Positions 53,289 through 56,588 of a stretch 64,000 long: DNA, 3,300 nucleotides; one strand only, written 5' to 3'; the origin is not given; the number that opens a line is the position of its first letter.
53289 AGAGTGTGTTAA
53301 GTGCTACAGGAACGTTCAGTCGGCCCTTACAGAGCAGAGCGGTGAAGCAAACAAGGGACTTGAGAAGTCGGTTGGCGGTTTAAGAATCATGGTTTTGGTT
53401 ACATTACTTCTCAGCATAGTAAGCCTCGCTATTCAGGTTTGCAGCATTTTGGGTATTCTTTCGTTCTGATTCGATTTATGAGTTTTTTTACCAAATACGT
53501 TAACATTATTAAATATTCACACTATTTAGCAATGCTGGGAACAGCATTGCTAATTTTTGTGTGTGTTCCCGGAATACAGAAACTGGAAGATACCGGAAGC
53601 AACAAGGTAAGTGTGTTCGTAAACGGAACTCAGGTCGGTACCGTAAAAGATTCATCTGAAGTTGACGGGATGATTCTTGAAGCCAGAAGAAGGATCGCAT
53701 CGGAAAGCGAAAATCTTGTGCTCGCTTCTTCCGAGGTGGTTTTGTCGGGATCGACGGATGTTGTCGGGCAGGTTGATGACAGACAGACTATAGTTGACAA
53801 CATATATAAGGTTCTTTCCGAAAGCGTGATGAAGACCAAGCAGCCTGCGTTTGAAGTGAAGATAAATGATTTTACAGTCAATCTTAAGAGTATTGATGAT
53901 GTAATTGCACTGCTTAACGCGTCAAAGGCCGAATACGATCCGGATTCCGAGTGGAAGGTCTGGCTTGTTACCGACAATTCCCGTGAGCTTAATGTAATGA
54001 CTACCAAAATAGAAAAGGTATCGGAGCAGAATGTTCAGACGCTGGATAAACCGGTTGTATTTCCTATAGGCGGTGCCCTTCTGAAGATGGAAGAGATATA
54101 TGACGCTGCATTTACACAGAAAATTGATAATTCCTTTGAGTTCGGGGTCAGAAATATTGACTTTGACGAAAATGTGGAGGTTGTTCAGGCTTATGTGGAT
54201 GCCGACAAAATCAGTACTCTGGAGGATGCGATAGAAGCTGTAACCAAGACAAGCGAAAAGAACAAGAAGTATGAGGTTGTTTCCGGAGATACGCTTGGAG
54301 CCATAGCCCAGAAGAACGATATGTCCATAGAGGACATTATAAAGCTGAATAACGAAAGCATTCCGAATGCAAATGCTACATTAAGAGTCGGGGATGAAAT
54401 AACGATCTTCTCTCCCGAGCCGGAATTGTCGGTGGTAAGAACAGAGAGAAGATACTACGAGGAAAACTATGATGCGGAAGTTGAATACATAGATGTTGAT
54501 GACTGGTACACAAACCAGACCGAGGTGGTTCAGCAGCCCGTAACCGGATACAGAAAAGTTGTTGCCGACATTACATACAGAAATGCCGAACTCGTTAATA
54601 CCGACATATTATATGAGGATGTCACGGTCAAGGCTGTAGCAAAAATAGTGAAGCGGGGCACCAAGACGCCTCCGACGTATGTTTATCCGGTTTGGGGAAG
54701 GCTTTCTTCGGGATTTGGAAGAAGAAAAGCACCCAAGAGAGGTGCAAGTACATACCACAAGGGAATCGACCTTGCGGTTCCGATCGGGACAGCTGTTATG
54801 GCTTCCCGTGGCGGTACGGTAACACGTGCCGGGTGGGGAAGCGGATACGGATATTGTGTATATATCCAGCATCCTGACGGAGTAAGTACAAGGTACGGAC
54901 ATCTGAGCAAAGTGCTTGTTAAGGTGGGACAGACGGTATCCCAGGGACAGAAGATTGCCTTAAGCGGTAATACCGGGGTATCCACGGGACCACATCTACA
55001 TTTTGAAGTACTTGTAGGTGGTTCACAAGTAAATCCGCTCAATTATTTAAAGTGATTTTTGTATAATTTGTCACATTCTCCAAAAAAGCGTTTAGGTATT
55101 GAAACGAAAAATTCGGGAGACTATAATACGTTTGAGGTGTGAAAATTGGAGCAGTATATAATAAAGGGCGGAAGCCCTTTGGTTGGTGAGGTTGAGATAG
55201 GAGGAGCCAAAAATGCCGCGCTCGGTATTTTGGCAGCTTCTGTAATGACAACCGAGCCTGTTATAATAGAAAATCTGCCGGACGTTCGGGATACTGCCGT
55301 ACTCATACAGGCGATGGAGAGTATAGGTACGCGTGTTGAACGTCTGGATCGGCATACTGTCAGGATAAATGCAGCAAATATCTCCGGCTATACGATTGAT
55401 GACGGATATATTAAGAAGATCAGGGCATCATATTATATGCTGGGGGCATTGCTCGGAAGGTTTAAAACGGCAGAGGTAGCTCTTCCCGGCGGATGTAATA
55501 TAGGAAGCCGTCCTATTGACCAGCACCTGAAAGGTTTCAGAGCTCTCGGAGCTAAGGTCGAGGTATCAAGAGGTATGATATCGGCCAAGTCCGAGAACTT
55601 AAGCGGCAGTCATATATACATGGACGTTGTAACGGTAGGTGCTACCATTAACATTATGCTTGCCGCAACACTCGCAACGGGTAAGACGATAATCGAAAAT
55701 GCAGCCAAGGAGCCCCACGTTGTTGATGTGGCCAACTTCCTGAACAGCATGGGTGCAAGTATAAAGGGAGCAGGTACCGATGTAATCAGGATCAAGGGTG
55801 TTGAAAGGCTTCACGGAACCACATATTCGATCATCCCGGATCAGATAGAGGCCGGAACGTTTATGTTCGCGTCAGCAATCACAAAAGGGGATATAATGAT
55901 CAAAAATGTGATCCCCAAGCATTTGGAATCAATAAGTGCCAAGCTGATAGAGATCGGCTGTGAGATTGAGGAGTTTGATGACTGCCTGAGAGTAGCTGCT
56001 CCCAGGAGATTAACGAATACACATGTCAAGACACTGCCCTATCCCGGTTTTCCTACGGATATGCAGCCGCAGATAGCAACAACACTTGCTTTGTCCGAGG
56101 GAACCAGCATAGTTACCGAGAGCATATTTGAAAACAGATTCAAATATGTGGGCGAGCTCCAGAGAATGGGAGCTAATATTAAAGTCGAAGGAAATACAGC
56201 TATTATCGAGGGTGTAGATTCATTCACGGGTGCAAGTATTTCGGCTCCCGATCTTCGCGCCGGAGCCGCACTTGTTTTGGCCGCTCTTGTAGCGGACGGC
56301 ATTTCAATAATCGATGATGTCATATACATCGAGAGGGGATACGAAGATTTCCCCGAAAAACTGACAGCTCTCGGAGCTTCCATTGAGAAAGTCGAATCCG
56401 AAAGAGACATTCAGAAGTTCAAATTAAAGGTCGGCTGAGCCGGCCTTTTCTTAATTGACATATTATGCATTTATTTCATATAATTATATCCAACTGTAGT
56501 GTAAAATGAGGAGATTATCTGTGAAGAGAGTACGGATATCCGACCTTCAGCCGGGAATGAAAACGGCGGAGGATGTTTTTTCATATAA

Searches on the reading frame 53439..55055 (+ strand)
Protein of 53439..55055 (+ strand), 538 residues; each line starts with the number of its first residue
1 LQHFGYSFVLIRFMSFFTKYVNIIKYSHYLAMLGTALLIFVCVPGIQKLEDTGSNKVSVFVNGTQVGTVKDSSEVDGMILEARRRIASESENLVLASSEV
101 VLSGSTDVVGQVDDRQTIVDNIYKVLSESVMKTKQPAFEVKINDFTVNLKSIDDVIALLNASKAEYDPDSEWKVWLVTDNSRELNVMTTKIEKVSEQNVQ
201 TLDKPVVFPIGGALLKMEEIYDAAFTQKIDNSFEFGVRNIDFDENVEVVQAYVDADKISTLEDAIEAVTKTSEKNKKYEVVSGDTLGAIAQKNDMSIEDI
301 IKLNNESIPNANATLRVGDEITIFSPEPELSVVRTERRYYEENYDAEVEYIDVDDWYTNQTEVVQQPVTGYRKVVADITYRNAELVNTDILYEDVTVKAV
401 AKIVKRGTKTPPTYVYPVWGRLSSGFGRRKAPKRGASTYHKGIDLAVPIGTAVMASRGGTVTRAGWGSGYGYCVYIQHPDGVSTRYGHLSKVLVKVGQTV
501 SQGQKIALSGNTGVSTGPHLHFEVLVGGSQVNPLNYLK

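Call 11: search_protein_families(library=pfam, proteins=[window:53439-55055:+])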
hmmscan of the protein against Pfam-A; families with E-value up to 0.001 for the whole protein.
window:53439-55055:+ (538 aa): 3 families
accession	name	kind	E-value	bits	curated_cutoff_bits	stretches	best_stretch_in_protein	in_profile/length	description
PF01551.29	Peptidase_M23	-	1.3e-34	118.7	28.7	1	439-533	2-96/96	Peptidase family M23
PF07501.17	G5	-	3.8e-14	53.1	23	1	335-409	1-75/75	G5 domain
PF01476.26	LysM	-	1.3e-10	41.5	20.9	1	278-323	1-42/43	LysM domain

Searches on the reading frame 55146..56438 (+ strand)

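Call 11: search_protein_families(library=pfam, proteins=[window:55146-56438:+])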
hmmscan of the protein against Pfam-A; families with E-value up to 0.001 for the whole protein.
window:55146-56438:+ (430 aa): 1 family
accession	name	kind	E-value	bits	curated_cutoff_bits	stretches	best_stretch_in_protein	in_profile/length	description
PF00275.25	EPSP_synthase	-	1.4e-102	344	22.8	1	7-406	2-417/417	EPSP synthase (3-phosphoshikimate 1-carboxyvinyltransferase)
